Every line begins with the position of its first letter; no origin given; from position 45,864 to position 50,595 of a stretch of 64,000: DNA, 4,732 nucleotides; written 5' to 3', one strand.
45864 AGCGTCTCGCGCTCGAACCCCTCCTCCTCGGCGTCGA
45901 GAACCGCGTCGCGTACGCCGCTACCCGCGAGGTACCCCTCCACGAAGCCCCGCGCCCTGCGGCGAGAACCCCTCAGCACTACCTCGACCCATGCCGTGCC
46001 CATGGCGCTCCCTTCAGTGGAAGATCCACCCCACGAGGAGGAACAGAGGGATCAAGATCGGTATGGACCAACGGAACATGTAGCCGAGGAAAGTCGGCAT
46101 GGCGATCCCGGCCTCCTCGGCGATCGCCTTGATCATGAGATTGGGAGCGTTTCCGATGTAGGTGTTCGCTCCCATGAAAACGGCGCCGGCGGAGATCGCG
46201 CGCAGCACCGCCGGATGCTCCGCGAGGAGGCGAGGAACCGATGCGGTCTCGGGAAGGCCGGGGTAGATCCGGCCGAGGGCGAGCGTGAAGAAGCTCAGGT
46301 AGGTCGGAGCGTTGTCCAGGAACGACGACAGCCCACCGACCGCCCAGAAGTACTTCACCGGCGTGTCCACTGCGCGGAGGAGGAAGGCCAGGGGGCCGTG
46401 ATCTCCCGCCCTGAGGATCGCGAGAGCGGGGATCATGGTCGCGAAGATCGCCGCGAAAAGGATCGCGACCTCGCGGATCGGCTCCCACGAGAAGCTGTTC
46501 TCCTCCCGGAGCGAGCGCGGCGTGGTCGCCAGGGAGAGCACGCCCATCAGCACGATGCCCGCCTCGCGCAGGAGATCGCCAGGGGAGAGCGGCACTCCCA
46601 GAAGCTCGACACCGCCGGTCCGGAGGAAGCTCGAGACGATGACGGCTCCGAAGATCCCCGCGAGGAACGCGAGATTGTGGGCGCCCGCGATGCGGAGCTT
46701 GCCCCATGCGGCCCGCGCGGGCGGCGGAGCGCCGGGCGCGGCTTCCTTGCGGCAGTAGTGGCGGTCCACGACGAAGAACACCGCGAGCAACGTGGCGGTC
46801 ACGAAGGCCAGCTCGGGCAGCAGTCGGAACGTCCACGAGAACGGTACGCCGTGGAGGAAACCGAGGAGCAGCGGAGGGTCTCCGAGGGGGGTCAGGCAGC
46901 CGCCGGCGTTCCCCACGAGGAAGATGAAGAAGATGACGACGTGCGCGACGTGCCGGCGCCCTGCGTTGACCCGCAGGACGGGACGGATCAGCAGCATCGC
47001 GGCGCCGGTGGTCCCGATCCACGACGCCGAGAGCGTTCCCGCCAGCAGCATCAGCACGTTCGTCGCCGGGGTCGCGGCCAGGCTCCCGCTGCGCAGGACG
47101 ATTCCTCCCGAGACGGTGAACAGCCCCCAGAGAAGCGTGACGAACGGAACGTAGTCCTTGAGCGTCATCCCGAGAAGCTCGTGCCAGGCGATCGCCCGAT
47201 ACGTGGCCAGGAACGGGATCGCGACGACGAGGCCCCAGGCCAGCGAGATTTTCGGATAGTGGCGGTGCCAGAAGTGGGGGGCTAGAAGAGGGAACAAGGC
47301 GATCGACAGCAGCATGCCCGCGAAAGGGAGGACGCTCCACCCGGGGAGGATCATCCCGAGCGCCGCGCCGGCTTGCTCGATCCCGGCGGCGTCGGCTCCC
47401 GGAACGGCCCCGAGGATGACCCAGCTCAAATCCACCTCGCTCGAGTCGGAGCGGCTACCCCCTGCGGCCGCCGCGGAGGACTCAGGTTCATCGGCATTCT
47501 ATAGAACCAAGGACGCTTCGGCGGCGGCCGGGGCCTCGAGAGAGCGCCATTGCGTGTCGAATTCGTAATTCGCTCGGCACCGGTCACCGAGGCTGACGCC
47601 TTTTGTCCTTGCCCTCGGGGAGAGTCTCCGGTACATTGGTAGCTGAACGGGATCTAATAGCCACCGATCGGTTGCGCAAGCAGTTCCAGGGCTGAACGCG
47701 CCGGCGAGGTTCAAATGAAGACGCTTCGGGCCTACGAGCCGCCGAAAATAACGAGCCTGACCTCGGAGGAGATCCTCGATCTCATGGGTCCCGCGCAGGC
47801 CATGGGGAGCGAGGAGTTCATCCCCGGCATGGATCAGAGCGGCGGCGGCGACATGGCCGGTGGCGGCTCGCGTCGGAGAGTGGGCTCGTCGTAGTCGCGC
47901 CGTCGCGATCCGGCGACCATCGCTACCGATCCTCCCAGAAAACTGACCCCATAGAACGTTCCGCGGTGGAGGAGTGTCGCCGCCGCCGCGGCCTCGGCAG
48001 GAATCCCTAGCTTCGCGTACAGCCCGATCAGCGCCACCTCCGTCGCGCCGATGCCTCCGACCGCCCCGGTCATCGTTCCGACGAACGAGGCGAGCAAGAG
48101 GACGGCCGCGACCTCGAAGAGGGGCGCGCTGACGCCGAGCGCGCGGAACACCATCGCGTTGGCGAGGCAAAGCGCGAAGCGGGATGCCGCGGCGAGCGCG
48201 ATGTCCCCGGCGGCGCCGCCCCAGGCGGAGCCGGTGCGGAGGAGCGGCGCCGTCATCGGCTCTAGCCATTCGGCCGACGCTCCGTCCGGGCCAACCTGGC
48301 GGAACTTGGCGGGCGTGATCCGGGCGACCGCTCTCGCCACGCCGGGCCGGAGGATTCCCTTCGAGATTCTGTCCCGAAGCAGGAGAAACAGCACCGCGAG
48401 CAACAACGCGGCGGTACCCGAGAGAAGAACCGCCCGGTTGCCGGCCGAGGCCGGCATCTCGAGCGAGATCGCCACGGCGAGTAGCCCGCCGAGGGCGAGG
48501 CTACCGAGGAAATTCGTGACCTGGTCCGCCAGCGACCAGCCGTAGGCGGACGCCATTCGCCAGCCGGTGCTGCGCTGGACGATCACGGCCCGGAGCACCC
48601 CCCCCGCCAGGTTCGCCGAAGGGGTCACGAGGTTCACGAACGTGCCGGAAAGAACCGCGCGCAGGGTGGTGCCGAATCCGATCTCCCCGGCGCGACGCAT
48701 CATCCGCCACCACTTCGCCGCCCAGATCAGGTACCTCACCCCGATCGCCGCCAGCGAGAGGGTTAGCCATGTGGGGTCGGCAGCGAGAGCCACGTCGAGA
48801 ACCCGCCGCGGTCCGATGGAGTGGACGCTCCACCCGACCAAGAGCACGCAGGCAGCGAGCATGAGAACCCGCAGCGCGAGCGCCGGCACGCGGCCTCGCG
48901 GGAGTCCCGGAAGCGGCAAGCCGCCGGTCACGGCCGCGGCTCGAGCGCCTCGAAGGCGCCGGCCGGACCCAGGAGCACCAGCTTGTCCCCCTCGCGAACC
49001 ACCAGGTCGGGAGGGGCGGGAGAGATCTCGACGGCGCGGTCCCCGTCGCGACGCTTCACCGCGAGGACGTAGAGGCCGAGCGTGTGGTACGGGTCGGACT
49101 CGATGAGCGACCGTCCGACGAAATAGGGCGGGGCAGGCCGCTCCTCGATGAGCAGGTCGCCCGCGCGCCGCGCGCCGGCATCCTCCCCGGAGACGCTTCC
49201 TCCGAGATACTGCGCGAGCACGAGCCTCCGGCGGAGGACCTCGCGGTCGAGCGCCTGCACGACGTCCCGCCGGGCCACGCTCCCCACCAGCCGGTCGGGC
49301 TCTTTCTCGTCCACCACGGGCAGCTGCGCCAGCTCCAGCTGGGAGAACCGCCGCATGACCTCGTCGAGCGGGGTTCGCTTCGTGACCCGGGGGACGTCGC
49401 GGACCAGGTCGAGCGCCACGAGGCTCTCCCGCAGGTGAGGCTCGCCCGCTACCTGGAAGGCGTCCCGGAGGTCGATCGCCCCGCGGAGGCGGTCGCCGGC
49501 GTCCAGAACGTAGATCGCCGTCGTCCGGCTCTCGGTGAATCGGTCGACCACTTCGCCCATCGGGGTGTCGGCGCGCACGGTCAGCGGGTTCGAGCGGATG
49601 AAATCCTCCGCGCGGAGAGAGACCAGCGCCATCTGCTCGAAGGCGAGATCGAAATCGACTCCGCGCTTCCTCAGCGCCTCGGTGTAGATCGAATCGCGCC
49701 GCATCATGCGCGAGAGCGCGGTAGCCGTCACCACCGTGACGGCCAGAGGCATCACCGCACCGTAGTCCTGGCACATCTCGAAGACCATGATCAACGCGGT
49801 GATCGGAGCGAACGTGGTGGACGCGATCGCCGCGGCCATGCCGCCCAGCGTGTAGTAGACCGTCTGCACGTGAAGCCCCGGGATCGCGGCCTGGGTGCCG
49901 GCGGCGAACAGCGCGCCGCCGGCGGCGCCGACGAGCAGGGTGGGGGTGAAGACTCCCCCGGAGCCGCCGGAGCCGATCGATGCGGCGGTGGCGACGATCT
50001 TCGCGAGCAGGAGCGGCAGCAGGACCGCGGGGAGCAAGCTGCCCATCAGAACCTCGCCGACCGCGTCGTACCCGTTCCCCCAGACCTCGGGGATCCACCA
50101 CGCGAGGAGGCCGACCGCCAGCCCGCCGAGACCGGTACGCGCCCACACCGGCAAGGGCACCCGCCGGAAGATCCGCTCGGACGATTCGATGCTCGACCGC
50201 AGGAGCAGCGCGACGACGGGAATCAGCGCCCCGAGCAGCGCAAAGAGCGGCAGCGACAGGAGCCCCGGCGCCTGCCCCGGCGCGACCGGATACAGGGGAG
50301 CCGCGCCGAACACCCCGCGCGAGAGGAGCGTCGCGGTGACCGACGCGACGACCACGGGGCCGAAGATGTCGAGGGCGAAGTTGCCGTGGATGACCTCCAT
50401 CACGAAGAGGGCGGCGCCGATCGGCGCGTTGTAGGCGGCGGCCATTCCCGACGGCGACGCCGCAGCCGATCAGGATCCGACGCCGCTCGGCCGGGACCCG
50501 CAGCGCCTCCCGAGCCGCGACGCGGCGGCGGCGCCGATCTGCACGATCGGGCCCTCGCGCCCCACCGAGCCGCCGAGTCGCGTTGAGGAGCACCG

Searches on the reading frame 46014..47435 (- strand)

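Call 70: search_protein_families(library=pfam, proteins=[window:46014-47435:-], max_evalue=0.0001)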
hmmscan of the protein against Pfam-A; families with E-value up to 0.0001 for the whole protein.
window:46014-47435:- (473 aa): 2 families
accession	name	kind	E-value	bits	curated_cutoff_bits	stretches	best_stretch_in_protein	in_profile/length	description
PF16980.11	CitMHS_2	-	1.6e-169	564.8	25.7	1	30-472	4-447/448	Putative citrate transport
PF03600.22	CitMHS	-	6.4e-06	25.9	31.9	1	127-388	81-316/336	Citrate transporter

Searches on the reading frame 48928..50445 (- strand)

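Call 70: search_protein_families(library=pfam, proteins=[window:48928-50445:-], max_evalue=0.0001)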
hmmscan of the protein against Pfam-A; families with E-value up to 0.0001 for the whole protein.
window:48928-50445:- (505 aa): 3 families
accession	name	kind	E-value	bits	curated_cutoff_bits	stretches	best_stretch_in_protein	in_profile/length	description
PF00654.25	Voltage_CLC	-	1.8e-57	195.5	24.8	1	1-246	99-346/346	Voltage gated chloride channel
PF00571.33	CBS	-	6.1e-17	62.1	24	2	280-331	2-53/57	CBS domain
PF02080.26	TrkA_C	-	3.6e-07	30.4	27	1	437-502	7-67/71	TrkA-C domain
